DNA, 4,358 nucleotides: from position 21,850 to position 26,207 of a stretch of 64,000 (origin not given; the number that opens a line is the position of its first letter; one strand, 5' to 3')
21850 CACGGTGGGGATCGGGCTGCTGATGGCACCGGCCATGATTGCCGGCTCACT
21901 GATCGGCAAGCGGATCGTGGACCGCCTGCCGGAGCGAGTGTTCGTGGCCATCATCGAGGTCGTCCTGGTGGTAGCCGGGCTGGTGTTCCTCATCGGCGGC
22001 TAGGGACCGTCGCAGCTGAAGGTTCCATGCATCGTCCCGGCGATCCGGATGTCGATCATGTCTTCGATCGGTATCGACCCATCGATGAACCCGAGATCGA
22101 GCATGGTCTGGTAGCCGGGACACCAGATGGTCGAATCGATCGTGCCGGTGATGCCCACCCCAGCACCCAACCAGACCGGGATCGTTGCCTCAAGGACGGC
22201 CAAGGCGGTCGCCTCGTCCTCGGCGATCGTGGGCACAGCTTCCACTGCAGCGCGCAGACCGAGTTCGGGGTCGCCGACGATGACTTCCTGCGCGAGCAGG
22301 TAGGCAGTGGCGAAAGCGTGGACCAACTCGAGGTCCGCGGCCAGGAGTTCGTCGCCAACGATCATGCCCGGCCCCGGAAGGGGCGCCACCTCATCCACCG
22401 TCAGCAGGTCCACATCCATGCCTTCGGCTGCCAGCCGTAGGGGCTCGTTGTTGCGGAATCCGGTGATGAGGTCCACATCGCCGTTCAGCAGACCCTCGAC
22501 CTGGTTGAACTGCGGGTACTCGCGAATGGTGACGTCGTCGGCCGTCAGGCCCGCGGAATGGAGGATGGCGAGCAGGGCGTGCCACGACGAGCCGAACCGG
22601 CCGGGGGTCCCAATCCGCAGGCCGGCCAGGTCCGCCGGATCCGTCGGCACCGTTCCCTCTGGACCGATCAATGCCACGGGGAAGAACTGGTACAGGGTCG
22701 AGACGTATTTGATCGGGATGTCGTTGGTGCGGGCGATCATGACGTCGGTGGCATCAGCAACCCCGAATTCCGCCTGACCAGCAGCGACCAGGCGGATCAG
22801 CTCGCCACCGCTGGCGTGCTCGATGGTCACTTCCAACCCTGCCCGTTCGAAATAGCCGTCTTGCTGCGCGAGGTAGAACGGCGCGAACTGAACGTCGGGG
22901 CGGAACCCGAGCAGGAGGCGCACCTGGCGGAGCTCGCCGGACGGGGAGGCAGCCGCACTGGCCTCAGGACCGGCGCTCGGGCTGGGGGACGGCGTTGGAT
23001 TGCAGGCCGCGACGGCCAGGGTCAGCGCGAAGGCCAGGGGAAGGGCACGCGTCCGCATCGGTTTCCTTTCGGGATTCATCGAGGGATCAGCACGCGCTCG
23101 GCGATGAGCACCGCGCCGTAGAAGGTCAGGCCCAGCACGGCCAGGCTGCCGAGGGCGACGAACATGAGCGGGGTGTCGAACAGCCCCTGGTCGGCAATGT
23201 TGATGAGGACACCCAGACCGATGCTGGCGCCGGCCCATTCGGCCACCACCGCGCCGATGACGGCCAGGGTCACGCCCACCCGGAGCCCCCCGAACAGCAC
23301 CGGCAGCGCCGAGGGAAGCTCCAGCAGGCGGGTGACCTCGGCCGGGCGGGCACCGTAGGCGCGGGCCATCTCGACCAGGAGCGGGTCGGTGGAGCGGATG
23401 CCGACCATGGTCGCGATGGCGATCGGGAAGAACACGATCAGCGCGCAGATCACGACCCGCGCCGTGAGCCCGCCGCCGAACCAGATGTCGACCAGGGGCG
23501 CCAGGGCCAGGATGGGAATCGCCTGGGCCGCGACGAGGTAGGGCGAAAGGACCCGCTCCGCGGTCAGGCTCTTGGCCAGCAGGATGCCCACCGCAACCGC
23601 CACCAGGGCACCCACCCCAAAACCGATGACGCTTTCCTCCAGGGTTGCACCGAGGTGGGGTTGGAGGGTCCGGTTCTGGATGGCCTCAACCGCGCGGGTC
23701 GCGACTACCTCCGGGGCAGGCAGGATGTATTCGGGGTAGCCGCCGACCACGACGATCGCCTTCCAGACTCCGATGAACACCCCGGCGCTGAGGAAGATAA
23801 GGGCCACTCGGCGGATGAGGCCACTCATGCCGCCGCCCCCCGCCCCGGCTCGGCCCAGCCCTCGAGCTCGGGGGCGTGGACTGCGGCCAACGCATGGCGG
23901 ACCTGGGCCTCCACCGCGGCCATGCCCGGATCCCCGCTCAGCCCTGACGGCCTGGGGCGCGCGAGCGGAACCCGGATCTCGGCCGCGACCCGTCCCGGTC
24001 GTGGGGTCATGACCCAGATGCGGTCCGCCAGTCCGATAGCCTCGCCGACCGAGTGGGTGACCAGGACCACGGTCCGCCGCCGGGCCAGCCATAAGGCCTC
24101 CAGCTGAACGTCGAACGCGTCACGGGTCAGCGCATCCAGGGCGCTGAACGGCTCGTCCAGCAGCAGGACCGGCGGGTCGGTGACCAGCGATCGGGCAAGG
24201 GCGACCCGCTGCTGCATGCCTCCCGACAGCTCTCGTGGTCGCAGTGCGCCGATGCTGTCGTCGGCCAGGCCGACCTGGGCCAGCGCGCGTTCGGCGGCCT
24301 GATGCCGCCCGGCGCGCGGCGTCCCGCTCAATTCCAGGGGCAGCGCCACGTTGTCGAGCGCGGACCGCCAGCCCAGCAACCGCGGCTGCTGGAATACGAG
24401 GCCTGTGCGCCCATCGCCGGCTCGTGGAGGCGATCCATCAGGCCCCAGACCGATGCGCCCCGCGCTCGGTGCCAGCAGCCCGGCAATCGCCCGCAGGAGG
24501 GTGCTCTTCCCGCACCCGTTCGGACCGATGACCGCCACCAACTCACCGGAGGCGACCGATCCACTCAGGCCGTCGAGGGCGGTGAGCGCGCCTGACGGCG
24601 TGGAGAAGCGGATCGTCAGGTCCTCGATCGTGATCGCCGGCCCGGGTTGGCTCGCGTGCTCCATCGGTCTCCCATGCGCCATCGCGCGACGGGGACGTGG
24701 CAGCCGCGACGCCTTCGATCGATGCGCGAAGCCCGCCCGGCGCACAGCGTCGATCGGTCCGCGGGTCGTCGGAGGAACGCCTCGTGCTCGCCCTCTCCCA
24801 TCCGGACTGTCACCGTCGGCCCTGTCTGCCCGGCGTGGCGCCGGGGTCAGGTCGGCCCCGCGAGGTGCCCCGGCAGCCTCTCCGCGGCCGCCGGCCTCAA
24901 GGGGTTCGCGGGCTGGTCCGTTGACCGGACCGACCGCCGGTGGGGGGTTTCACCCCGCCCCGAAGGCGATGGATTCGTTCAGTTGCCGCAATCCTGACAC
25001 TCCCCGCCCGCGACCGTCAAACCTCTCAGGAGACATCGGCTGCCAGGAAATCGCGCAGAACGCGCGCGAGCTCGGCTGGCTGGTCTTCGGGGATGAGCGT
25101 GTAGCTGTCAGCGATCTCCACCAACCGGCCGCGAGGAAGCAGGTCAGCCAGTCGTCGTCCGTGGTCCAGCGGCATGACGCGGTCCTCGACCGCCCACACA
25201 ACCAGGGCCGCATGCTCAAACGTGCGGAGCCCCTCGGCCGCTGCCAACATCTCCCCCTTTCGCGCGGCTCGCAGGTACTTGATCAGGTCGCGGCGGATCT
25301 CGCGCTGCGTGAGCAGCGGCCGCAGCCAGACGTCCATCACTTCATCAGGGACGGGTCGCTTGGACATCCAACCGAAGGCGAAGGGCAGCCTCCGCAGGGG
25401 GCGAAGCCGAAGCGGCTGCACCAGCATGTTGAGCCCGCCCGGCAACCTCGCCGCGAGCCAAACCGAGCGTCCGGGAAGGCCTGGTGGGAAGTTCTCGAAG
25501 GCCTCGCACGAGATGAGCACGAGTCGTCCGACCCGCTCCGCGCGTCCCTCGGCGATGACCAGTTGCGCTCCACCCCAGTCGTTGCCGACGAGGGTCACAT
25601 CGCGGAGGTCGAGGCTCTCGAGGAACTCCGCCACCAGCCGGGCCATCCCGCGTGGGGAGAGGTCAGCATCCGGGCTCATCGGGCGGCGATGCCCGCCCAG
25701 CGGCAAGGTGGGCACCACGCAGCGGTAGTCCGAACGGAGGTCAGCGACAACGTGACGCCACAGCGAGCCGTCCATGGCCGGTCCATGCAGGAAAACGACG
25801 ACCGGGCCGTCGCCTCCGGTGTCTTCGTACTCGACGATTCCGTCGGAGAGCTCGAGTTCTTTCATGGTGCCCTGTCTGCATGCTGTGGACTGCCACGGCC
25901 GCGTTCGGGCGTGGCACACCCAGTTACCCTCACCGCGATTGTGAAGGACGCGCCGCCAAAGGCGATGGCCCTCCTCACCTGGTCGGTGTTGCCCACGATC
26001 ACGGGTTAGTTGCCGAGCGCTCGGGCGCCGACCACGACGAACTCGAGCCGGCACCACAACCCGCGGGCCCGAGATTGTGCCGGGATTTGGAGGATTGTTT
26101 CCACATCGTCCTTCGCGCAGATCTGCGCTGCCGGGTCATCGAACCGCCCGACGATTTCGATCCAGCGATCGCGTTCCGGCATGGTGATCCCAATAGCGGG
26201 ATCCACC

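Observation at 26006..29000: ECF sigma / anti-sigma pair whose sensor carries a duplicated, unrecognised Cys-containing extracytoplasmic module, plus a free-standing paralog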

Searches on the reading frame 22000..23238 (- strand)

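Call 67: search_protein_families(library=pfam, proteins=[window:22000-23238:-], max_evalue=0.001)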
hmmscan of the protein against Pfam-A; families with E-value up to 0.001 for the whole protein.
window:22000-23238:- (412 aa): 2 families
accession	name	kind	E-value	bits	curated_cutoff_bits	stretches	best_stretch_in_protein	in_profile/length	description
PF09084.16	NMT1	-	8.7e-39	134.1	20.5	1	117-325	3-214/216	NMT1/THI5 like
PF13379.11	NMT1_2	-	1.3e-07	32.1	24.7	1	105-172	5-72/252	NMT1-like family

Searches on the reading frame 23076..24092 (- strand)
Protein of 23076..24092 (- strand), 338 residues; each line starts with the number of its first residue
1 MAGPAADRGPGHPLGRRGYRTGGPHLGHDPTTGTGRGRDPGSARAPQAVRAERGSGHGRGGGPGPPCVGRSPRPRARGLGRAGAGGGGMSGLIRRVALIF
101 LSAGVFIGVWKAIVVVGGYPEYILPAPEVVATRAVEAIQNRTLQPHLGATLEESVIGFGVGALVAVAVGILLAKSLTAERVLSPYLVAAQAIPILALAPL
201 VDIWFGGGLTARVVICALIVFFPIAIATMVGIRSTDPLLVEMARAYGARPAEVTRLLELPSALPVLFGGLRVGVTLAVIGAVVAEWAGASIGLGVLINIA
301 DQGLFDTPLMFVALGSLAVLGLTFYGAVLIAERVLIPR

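Call 67: search_protein_families(library=pfam, proteins=[window:23076-24092:-], max_evalue=0.001)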
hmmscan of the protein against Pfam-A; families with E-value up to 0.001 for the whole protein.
window:23076-24092:- (338 aa): 1 family
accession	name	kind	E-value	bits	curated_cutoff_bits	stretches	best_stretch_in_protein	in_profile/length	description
PF00528.27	BPD_transp_1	-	7.1e-21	75.2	26.4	1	166-329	2-176/184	Binding-protein-dependent transport system inner membrane component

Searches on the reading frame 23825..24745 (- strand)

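Call 67: search_protein_families(library=pfam, proteins=[window:23825-24745:-], max_evalue=0.001)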
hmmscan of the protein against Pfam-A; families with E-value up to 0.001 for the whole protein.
window:23825-24745:- (306 aa): 7 families
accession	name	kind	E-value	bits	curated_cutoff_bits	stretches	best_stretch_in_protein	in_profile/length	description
PF00005.33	ABC_tran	-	3.7e-31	109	25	1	57-200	1-136/137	ABC transporter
PF13304.12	AAA_21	-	8.8e-13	49.4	27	2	69-93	1-25/304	AAA domain, putative AbiEii toxin, Type IV TA system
PF09818.15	ABC_ATPase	-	1.3e-05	24.8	23.2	0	18-88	38-100/283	P-loop domain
PF13191.12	AAA_16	-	2.3e-05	25.4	32.6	1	54-209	9-150/167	AAA ATPase domain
PF13555.12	AAA_29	-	3.8e-05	23.8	27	1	69-95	24-50/61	P-loop containing region of AAA domain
PF02463.25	SMC_N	-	4.5e-05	23.4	40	0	68-91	25-48/220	RecF/RecN/SMC N terminal domain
PF13476.12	AAA_23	-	0.00012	23.3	27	1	42-91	12-43/201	AAA domain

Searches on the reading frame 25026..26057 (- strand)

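Call 3: search_protein_families(library=pfam, proteins=[window:25026-26057:-], max_evalue=1)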
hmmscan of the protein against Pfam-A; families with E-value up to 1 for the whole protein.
window:25026-26057:- (343 aa): 2 families
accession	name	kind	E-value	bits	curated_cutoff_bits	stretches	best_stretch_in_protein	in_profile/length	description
PF12697.13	Abhydrolase_6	-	3.2e-18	67.6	26.3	1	87-332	1-216/217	Alpha/beta hydrolase family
PF00561.26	Abhydrolase_1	-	1.4e-14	54.8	25.8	1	85-322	1-240/245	alpha/beta hydrolase fold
